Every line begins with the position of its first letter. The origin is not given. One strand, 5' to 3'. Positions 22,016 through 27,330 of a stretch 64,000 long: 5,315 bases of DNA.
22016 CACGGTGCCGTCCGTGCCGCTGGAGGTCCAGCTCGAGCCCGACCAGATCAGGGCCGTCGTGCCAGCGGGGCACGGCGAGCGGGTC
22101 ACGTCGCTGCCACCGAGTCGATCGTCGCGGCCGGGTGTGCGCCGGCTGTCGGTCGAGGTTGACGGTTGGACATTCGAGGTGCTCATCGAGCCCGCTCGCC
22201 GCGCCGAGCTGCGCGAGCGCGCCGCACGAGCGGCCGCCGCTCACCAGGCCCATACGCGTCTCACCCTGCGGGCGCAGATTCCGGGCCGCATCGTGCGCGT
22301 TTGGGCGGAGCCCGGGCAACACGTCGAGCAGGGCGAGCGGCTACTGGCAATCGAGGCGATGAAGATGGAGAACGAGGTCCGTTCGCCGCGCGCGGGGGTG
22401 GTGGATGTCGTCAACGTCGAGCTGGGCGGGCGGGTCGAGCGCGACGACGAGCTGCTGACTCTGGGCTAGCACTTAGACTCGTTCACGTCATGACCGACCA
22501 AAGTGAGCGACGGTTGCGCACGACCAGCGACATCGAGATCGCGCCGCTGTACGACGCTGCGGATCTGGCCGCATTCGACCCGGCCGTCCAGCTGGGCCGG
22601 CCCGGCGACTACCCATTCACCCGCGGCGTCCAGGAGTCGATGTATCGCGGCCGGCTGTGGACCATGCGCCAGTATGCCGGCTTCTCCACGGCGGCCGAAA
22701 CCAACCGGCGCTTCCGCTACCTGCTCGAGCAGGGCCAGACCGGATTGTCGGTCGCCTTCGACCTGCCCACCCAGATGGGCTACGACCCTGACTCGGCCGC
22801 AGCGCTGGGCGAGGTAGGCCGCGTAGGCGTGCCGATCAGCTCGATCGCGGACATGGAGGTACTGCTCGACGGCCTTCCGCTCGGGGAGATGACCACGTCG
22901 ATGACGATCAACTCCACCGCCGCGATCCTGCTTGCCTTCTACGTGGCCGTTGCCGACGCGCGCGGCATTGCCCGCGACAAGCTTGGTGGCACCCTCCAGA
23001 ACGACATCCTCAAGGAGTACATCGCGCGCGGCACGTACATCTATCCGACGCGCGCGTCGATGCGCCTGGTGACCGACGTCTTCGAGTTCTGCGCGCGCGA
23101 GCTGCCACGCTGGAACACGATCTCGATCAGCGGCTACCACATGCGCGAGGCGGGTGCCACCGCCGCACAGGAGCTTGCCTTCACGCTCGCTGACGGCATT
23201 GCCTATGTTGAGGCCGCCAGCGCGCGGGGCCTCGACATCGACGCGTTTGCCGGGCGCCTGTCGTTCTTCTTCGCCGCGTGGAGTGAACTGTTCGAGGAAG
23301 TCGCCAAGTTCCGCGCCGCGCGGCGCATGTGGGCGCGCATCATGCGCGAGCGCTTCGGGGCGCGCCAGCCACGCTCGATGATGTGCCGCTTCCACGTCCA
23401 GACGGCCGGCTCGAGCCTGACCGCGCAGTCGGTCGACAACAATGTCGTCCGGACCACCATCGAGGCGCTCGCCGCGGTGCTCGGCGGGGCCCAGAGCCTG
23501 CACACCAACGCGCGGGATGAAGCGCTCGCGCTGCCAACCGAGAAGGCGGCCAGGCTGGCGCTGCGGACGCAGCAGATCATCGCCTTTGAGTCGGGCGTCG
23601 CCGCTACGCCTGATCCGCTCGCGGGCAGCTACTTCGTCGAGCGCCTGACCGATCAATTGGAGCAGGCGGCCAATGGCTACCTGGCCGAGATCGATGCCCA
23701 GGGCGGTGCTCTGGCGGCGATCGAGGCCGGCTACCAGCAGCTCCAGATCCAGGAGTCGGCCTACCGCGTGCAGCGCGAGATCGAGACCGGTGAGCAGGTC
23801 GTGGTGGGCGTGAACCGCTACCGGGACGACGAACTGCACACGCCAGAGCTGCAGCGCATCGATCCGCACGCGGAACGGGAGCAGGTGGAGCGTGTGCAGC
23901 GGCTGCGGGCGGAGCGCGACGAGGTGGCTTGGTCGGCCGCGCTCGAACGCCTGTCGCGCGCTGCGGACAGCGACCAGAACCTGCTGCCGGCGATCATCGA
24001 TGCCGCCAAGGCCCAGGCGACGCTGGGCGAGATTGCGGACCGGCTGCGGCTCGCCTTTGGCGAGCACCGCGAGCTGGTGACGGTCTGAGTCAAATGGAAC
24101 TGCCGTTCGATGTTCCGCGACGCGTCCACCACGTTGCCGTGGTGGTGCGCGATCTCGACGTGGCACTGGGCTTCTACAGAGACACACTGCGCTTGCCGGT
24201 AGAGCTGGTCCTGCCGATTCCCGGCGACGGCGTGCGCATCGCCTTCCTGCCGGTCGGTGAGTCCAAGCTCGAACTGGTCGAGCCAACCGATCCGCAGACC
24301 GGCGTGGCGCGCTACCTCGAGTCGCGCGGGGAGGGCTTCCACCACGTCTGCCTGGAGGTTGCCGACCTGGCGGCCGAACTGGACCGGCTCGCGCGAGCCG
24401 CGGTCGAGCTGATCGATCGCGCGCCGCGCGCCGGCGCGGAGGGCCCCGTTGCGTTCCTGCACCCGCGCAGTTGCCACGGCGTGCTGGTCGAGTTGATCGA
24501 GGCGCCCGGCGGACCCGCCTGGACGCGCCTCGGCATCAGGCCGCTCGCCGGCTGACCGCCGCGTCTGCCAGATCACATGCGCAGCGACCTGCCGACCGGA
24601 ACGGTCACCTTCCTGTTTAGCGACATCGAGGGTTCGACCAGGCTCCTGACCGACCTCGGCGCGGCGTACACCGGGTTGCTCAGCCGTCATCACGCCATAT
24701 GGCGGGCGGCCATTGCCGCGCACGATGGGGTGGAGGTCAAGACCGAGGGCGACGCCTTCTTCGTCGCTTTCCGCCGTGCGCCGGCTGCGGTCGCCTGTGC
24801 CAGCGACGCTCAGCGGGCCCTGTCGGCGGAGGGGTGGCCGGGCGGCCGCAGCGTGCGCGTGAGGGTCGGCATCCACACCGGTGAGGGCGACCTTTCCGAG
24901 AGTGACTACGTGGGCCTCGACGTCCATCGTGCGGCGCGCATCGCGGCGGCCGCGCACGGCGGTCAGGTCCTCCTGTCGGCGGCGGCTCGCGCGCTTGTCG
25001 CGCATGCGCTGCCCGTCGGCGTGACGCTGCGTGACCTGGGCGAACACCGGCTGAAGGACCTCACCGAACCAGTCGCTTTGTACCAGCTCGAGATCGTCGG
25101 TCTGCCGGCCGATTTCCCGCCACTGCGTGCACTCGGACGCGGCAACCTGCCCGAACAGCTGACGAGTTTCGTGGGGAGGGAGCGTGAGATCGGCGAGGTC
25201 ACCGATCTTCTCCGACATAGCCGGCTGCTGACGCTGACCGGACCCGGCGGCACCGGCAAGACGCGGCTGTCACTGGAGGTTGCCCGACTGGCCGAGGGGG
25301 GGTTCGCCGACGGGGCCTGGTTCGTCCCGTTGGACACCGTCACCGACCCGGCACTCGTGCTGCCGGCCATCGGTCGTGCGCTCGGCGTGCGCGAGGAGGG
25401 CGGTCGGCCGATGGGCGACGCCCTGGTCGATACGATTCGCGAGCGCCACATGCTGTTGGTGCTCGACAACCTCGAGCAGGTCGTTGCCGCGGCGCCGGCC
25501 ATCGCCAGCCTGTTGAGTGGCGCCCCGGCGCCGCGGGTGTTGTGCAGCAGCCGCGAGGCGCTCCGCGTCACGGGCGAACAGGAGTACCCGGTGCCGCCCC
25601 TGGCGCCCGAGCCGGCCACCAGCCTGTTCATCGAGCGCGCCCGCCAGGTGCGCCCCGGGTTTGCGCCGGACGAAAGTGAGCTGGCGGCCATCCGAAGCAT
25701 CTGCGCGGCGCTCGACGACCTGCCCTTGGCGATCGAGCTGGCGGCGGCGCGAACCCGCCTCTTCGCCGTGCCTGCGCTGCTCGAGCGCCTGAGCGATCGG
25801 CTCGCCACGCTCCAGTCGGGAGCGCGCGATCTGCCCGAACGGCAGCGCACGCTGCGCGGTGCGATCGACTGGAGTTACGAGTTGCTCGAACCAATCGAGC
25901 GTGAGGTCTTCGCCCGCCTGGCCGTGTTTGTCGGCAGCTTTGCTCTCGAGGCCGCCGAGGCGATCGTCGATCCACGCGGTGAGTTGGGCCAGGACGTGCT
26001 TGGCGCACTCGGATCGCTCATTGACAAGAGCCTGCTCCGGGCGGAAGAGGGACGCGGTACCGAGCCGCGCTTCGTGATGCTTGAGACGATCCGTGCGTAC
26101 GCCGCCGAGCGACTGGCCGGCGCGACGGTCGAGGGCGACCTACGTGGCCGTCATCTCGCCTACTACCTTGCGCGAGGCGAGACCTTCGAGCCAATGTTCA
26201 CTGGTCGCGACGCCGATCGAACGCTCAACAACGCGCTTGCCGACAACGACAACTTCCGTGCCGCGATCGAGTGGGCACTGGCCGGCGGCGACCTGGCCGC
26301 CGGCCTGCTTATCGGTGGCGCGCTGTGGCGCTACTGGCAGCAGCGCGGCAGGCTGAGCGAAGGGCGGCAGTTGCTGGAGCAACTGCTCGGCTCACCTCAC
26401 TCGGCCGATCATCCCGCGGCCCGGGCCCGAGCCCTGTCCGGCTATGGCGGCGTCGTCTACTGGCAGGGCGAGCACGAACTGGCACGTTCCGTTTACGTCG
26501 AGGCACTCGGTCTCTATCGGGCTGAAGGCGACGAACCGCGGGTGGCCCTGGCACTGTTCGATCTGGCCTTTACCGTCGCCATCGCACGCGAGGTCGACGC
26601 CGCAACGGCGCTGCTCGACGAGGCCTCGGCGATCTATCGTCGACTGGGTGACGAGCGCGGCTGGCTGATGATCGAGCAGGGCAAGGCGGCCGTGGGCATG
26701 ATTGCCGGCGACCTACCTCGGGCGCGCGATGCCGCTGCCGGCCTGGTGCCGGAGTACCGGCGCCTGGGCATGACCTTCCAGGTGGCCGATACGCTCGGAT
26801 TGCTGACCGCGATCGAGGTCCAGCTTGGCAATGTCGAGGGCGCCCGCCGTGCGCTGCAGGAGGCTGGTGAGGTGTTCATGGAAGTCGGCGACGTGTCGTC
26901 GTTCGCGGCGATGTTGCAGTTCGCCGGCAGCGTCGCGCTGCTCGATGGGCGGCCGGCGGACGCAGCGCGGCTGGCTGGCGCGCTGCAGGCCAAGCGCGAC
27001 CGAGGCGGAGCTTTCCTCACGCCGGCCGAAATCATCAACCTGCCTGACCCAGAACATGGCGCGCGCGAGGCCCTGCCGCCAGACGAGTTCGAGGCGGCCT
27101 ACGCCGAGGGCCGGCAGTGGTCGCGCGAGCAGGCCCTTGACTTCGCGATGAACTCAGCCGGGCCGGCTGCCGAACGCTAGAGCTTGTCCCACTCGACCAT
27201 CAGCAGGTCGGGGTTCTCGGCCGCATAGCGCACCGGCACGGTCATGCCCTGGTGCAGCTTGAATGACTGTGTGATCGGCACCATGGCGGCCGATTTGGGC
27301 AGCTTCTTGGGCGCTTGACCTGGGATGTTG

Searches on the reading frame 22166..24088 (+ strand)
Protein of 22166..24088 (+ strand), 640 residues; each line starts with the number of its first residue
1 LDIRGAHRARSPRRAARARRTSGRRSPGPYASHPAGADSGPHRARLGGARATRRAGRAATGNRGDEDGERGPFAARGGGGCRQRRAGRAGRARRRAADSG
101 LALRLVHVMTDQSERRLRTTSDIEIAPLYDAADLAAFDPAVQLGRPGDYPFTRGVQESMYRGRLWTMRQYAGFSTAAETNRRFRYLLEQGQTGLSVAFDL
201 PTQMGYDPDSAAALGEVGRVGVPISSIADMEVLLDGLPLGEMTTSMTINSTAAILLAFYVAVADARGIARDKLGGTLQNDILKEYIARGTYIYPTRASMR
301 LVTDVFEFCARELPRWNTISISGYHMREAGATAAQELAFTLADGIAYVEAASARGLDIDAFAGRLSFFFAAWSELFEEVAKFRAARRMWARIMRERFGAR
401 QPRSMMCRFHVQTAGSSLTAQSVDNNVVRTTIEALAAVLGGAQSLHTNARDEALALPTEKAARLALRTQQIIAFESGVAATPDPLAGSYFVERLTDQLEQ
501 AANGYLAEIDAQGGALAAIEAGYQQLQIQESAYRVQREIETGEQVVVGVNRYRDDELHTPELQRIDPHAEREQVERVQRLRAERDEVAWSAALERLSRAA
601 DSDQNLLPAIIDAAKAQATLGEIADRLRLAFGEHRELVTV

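Call 9: search_protein_families(library=pfam, proteins=[window:22166-24088:+])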
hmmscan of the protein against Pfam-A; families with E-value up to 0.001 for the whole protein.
window:22166-24088:+ (640 aa): 1 family
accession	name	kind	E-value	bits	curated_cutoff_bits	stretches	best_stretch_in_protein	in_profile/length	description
PF01642.28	MM_CoA_mutase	-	1.3e-220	733.8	22.1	1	118-632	1-512/512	Methylmalonyl-CoA mutase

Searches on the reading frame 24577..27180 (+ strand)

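Call 9: search_protein_families(library=pfam, proteins=[window:24577-27180:+])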
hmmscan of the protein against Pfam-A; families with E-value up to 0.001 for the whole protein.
window:24577-27180:+ (867 aa): 5 families
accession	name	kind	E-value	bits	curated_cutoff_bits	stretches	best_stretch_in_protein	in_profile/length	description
PF00211.25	Guanylate_cyc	-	6.3e-13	49.2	21.9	1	7-160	6-171/183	Adenylate and Guanylate cyclase catalytic domain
PF13424.12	TPR_12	-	1.1e-06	29.2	30.1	1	617-688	3-76/77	Tetratricopeptide repeat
PF13191.12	AAA_16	-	1.5e-06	29.2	32.6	1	198-251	2-57/167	AAA ATPase domain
PF13401.12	AAA_22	-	2.4e-06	28.3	27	1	214-302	4-96/130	AAA domain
PF20703.3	nSTAND1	-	0.00061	20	27.1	0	194-231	12-49/379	Novel STAND NTPase 1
